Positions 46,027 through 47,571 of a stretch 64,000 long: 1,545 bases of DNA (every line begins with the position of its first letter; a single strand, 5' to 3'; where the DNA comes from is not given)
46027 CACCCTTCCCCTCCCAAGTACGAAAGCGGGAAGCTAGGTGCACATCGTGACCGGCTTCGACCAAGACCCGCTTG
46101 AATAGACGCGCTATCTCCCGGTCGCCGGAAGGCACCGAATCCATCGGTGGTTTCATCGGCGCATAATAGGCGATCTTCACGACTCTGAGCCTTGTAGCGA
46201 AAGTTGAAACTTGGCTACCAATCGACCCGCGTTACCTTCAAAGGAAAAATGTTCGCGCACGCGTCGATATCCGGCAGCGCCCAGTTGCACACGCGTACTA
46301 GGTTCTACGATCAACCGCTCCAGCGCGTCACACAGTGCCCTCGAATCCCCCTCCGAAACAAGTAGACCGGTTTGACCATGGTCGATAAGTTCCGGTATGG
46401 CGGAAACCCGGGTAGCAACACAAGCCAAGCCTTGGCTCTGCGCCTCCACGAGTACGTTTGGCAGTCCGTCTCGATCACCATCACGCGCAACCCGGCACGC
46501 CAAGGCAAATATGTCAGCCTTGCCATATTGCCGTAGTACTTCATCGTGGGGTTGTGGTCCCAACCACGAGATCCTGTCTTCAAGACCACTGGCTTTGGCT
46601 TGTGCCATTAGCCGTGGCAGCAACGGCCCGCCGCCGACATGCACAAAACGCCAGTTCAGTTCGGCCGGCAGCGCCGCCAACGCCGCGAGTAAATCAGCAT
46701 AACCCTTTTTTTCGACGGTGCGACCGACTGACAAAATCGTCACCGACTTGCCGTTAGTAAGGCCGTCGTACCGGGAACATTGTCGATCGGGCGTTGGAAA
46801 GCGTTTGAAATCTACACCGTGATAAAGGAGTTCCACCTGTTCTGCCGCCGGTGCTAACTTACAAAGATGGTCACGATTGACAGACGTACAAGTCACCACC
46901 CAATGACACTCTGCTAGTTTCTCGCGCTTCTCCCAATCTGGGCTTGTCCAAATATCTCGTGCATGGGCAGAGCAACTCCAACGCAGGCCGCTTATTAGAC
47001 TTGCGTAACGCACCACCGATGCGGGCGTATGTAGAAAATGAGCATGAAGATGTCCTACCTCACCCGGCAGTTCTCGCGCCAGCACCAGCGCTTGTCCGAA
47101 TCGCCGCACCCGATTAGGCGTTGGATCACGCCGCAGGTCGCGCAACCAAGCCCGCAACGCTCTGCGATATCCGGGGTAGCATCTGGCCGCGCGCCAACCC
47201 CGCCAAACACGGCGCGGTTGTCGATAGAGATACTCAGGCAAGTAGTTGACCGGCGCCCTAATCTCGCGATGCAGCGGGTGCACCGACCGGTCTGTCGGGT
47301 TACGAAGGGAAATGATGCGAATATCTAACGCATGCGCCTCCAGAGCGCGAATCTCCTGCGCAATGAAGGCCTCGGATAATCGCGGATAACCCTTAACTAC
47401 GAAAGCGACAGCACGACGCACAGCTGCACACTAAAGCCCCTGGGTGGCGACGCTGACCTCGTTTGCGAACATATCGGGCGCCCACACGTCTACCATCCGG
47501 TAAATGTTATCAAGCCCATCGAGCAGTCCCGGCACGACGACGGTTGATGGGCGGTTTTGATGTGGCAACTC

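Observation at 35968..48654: Eleven-gene translationally coupled operon joining four glycosyltransferases, a phosphatase and a deacetylase to a complete Opp/Dpp-type ABC importer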

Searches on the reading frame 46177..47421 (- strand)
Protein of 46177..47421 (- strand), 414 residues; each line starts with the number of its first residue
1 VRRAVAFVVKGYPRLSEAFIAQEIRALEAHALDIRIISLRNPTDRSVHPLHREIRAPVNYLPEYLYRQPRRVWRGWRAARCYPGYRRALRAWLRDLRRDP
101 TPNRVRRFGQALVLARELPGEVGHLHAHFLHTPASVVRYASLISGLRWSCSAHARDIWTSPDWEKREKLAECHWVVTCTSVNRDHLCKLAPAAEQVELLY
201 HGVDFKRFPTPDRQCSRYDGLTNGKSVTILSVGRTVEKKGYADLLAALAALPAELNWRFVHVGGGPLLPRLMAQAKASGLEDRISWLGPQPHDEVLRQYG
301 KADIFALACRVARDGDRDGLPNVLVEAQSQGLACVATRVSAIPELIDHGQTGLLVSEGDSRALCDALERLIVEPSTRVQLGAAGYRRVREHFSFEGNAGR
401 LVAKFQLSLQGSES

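Call 4: search_protein_families(library=pfam, proteins=[window:46177-47421:-])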
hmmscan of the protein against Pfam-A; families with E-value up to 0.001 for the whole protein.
window:46177-47421:- (414 aa): 3 families
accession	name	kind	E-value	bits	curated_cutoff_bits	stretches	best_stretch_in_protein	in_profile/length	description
PF00534.26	Glycos_transf_1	-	5e-30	104.7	26.4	1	221-386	10-171/172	Glycosyl transferases group 1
PF13692.12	Glyco_trans_1_4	-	3.6e-29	102.3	27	1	228-371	3-140/142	Glycosyl transferases group 1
PF13524.12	Glyco_trans_1_2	-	1.5e-06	28.7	25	1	256-401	14-142/144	Glycosyl transferase-like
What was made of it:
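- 46177..47421 (-): GT4a: retaining GT4 glycosyltransferase. PF00534 at 104.7 bits and PF13692 at 102.3 bits (call 4).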

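Call 5: search_protein_families(library=ncbifam, proteins=[window:46177-47421:-])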
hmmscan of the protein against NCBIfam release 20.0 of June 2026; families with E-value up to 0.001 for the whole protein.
window:46177-47421:- (414 aa): 25 families
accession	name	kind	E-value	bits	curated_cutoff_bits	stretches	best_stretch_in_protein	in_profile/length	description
NF041876.1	EPS_EpsE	equivalog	1.5e-39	136.4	400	1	6-399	2-387/389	exopolysaccharide biosynthesis GT4 family glycosyltransferase EpsE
TIGR03088.1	stp2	hypoth_equivalog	1.4e-25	90.2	409.05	1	193-398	159-363/374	TIGR03088 family PEP-CTERM/XrtA system glycosyltransferase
TIGR04005.1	wcaL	equivalog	4.7e-24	85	537.6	1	184-370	187-367/406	colanic acid biosynthesis glycosyltransferase WcaL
TIGR04063.1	stp3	hypoth_equivalog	7.8e-22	77.7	442.05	1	176-401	163-388/397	TIGR04063 family PEP-CTERM/XrtA system glycosyltransferase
NF038298.1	EPS_HpsO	equivalog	7.4e-20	71.1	575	1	223-398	198-377/388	hormogonium polysaccharide biosynthesis glycosyltransferase HpsO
TIGR03449.1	mycothiol_MshA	equivalog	3.1e-19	69.2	462.5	1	170-406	163-401/406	D-inositol-3-phosphate glycosyltransferase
NF047684.1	TeichurnBiosyTuaC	equivalog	3.3e-19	69.1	550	1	24-406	26-387/391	teichuronic acid biosynthesis protein TuaC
TIGR02149.1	glgA_Coryne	subfamily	1.2e-17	64.2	302.4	1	129-402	103-384/391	glycogen synthase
TIGR03999.1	thiol_BshA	equivalog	2.4e-16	59.6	273.7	1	177-395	150-360/375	N-acetyl-alpha-D-glucosaminyl L-malate synthase BshA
NF038229.1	Glyco4_Geo_Pelo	equivalog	2.4e-11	43.3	400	1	172-402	110-330/338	GPMC system family 4 glycosyltransferase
NF050056.1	ProtGlycPglH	equivalog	2.5e-11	43.3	600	1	225-390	178-336/354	GalNAc-alpha-(1->4)-GalNAc-alpha-(1->3)-diNAcBac-PP-undecaprenol alpha-1,4-N-acetyl-D-galactosaminyltransferase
NF007396.0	PRK09922.1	equivalog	6.3e-11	41.7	385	1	175-373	139-326/361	lipopolysaccharide 1,6-galactosyltransferase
NF050063.1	ProtGlycPglJ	equivalog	2.7e-10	40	500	1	183-391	156-350/363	N-acetylgalactosamine-N,N'-diacetylbacillosaminyl-diphospho-undecaprenol 4-alpha-N-acetylgalactosaminyltransferase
NF007640.0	PRK10307.1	subfamily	3.6e-10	39.3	276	1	169-401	169-400/411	WcaI family glycosyltransferase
NF011726.0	PRK15179.1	equivalog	6.2e-10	38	733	1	247-393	539-679/694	Vi polysaccharide biosynthesis protein TviE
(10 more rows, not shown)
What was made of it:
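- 46177..47421 (-): It is below every NCBIfam equivalog cut-off (call 5).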
